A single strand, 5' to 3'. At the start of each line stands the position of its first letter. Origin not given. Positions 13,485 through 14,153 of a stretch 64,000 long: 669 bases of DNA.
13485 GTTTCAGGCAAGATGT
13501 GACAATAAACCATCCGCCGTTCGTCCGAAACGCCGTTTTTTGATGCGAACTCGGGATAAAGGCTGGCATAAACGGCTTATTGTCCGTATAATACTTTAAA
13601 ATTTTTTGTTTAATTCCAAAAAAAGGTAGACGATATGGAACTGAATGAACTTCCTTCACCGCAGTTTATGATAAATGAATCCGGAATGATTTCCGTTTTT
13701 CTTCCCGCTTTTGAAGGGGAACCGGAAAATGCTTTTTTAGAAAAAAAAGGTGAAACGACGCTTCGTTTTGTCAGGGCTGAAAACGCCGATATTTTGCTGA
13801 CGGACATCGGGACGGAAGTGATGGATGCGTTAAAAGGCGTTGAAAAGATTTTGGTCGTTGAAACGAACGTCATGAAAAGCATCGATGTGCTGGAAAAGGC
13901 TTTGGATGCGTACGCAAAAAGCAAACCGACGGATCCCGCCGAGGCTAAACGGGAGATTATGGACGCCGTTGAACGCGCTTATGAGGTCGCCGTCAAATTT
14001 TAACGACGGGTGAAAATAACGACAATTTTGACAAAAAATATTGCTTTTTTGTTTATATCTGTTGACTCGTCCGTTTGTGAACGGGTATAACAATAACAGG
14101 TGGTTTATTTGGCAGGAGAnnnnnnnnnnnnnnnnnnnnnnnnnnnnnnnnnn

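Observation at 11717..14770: Three tandem paralogues of an unrecognised small-protein family (shared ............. and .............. motifs) in an accessory block downstream of rplQ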

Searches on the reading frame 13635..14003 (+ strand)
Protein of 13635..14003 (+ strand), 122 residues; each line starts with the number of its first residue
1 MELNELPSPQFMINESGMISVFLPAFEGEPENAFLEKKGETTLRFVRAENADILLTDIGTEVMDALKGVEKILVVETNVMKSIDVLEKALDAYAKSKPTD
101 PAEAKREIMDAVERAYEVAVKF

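Call 3: search_protein_families(library=pfam, proteins=[window:13635-14003:+], max_evalue=1)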
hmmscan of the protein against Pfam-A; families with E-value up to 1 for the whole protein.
window:13635-14003:+ (122 aa): 2 families
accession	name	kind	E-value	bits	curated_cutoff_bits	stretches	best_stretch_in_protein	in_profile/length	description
PF09821.14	AAA_assoc_C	-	0.013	16.5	27.6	1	42-92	23-75/119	C-terminal AAA-associated domain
PF05186.18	Dpy-30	-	0.15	12.2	22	1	84-102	12-30/42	Dpy-30 motif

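Call 4: search_protein_families(library=ncbifam, proteins=[window:13635-14003:+], max_evalue=1)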
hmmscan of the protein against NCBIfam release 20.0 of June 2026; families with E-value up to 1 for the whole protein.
window:13635-14003:+ (122 aa): 1 family
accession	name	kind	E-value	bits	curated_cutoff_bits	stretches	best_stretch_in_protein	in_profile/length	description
NF007018.1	PRK09483.1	equivalog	0.025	14.2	280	1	37-79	34-76/217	UvrY/SirA/GacA family response regulator transcription factor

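Call 33: find_homologous_proteins(query=window:13635-14000:+)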
Query window:13635-14000:+ (122 aa): 55 proteins with E <= 0.001 among 85 candidates.
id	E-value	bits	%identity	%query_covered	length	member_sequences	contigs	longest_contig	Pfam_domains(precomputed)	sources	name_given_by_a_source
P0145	1.7e-69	249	99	100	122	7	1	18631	-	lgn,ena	-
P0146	7.3e-55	202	82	100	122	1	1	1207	-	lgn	-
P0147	2.3e-52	194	75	100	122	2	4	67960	-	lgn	-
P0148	2.3e-50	187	76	100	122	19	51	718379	-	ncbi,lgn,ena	-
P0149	5.8e-50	186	75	100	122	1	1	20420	-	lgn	-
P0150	6.4e-46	173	69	99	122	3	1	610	-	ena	-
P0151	3.0e-44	167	68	99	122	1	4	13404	-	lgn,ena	-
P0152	1.6e-43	165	69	98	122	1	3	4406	-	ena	-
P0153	6.8e-43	163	66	99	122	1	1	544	-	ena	-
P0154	9.7e-43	163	67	99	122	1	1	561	-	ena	-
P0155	4.8e-42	160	66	99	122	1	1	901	-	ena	-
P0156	7.8e-42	160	65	100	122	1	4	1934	-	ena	-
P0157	8.4e-42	160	65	98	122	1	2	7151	-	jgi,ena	-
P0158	8.9e-42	159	66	98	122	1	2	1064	-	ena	-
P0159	9.0e-42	159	65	99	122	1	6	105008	-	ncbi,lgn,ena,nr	ncbi:MAG: hypothetical protein J5787_01450 [Alphaproteobacteria bacterium]|nr:hypothetical protein [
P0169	7.8e-41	156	65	99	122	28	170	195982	-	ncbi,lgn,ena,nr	ncbi:MAG: hypothetical protein J6L82_05435 [Alphaproteobacteria bacterium]|nr:hypothetical protein [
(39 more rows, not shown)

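Call 36: search_solved_structures(query=A4, max_evalue=10)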
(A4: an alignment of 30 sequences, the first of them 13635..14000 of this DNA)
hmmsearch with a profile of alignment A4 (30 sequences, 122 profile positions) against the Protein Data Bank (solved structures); distinct sequences matched with E-value up to 10: 3.
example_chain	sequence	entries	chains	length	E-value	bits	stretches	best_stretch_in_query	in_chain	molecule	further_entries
8bd7_L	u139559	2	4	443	1.7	11.9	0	44-116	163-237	Clusterin-associated protein 1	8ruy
9e5c_7b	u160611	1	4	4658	2.3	11.5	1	44-102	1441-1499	Dynein heavy chain, putative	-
9k86_A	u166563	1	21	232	2.4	11.4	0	65-94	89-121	Fiber-n6-Zn1-HEHE-410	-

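Call 38: find_encoding_contigs(protein=P0169, flank=8000, max_places=3)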
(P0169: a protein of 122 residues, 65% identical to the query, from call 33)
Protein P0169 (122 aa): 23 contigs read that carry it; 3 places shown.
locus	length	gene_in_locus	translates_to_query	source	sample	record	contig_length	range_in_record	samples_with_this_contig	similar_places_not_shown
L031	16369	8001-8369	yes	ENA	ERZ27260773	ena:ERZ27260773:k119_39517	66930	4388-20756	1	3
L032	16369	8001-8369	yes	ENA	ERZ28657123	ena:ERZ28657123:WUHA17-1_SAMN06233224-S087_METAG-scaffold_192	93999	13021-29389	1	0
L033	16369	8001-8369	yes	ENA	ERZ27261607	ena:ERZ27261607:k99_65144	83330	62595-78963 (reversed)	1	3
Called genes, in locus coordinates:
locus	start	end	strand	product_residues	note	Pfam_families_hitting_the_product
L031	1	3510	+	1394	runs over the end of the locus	PF04563:RNA_pol_Rpb2_1, PF04561:RNA_pol_Rpb2_2, PF04565:RNA_pol_Rpb2_3, PF10385:RNA_pol_Rpb2_45, PF00562:RNA_pol_Rpb2_6, PF04560:RNA_pol_Rpb2_7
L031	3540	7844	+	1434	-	PF04997:RNA_pol_Rpb1_1, PF00623:RNA_pol_Rpb1_2, PF04983:RNA_pol_Rpb1_3, PF05000:RNA_pol_Rpb1_4, PF04998:RNA_pol_Rpb1_5, PF01551:Peptidase_M23 (faint), PF25984:BSH_YknX (faint)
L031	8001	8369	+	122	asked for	-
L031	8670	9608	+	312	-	-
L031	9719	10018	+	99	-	PF01740:STAS, PF13466:STAS_2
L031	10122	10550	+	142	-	PF13581:HATPase_c_2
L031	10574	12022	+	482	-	PF02554:CstA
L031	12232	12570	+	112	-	PF00543:P-II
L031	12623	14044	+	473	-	PF03951:Gln-synt_N, PF00120:Gln-synt_C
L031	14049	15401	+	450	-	PF01435:Peptidase_M48, PF14559:TPR_19 (faint), PF13428:TPR_14 (faint), PF13432:TPR_16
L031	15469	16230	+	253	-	PF18312:ScsC_N (weak), PF13743:Thioredoxin_5 (weak), PF13462:Thioredoxin_4, PF01323:DSBA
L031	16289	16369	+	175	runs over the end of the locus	PF08433:KTI12 (weak), PF13671:AAA_33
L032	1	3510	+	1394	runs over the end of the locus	PF04563:RNA_pol_Rpb2_1, PF04561:RNA_pol_Rpb2_2, PF04565:RNA_pol_Rpb2_3, PF10385:RNA_pol_Rpb2_45, PF00562:RNA_pol_Rpb2_6, PF04560:RNA_pol_Rpb2_7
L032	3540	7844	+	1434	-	PF04997:RNA_pol_Rpb1_1, PF00623:RNA_pol_Rpb1_2, PF04983:RNA_pol_Rpb1_3, PF05000:RNA_pol_Rpb1_4, PF04998:RNA_pol_Rpb1_5, PF01551:Peptidase_M23 (faint), PF25984:BSH_YknX (faint)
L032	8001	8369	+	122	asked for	-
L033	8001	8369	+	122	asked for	-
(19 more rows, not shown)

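Call 39: find_encoding_contigs(protein=P0148, flank=8000, max_places=2)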
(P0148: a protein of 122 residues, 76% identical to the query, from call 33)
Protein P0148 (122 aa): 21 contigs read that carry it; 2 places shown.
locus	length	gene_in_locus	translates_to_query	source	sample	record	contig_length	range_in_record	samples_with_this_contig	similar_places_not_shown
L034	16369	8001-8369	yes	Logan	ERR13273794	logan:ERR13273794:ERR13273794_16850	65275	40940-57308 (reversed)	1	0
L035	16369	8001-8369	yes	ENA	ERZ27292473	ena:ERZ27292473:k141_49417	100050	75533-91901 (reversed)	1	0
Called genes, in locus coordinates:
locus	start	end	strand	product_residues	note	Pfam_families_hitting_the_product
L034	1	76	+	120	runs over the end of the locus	PF00861:Ribosomal_L18p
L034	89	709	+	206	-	PF00333:Ribosomal_S5, PF03719:Ribosomal_S5_C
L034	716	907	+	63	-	PF00327:Ribosomal_L30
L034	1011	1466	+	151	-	PF00828:Ribosomal_L27A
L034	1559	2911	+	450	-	PF00344:SecY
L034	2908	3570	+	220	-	PF00406:ADK, PF13207:AAA_17, PF05191:ADK_lid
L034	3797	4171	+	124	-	PF00416:Ribosomal_S13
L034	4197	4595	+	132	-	PF00411:Ribosomal_S11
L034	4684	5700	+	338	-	PF01193:RNA_pol_L, PF01000:RNA_pol_A_bac, PF03118:RNA_pol_A_CTD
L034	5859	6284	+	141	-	PF01196:Ribosomal_L17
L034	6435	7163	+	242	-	-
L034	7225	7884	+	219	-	-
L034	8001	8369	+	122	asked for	-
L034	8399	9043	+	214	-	-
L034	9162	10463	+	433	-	PF05496:RuvB_N, PF14532:Sigma54_activ_2 (weak), PF00004:AAA, PF07728:AAA_5, PF16193:AAA_assoc_2, PF12002:MgsA_C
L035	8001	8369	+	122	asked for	-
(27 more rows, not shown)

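Call 41: predict_structure(alignment_id=A4)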
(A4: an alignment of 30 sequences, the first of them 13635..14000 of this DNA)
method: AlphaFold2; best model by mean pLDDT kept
length: 122 residues; sequences in the alignment: 30
mean_pLDDT: 76.5   pTM: 0.67
mean pLDDT of the five models: 76.5, 76.1, 75.6, 73.8, 66.0
residues with pLDDT >= 90: 22; 70-90: 64; 50-70: 31; < 50: 5
segments of 3 or more residues with pLDDT < 50: none
pLDDT, mean of each block of 10 residues (from residue 1): 71 80 81 90 86 88 88 78 54 55 61 84 85
secondary structure, 60 per line:
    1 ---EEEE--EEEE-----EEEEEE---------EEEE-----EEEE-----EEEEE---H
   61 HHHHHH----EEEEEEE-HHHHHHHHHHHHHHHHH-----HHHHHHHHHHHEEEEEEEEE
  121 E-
elements in order: E4-7 E10-13 E19-24 E34-37 E43-46 E52-56 H60-66 E71-77 H79-95 H101-111 E112-121

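Call 49: search_protein_families(library=phrogs, proteins=[window:13635-14000:+], max_evalue=0.1)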
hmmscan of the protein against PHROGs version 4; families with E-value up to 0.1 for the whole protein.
window:13635-14000:+ (122 aa): 0 families

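Call 50: search_protein_families(library=padloc, proteins=[window:13635-14000:+], max_evalue=0.1)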
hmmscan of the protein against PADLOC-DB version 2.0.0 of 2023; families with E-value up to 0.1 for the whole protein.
window:13635-14000:+ (122 aa): 1 family
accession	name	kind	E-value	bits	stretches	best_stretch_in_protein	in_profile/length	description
PDLC02537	PglX|PglXI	-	0.01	13.3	1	60-105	163-208/300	PglX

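Call 61: find_related_loci(query=A4, collection=viral_contigs, flank=5000)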
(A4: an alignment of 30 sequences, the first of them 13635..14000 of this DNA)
Query A4 (122 aa) in viral_contigs; peptide patterns used: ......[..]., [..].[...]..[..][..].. (x = any residue, [..] = any of these).
24 stretches matched a pattern, but none encodes a relative of the query by tblastn (E <= 1e-3).

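Call 73: search_dna_similar(query=window:13635-14000:+, collection=plasmids, mode=protein, max_evalue=0.001, max_rows=10)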
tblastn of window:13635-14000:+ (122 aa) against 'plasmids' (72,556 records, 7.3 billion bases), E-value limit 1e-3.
No match.

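Call 78: search_protein_families(library=pfam, alignment_id=A4, max_evalue=0.1)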
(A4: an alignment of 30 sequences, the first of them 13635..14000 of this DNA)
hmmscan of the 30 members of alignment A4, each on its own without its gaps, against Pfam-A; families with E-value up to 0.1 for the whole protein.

A. member 1, window:13635-14000:+ (122 aa): 1 family
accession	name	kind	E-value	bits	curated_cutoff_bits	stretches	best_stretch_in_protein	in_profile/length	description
PF09821.14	AAA_assoc_C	-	0.013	16.5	27.6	1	42-92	23-75/119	C-terminal AAA-associated domain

B. families by the number of members that match (of 30 scanned): 10 families
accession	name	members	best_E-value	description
PF09821.14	AAA_assoc_C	5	0.00059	C-terminal AAA-associated domain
PF07894.18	SACK1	5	0.0098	Scaffolding anchor of CK1 domain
PF16289.11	PIN_12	2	0.023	PIN domain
PF16971.10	RcpB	2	0.029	Rough colony protein B, tight adherence - tad - subunit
PF07455.17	Psu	2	0.035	Phage polarity suppression protein (Psu)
PF09267.15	Dict-STAT-coil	1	0.03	Dictyostelium STAT, coiled coil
PF12651.13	RHH_3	1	0.036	Ribbon-helix-helix domain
PF16937.10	T3SS_HrpK1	1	0.044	Type III secretion system translocator protein, HrpF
PF20276.3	CTD1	1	0.059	C-terminal domain 1 of the ABC-three component (ABC-3C) systems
PF21369.3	STL11_N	1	0.08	STL11, N-terminal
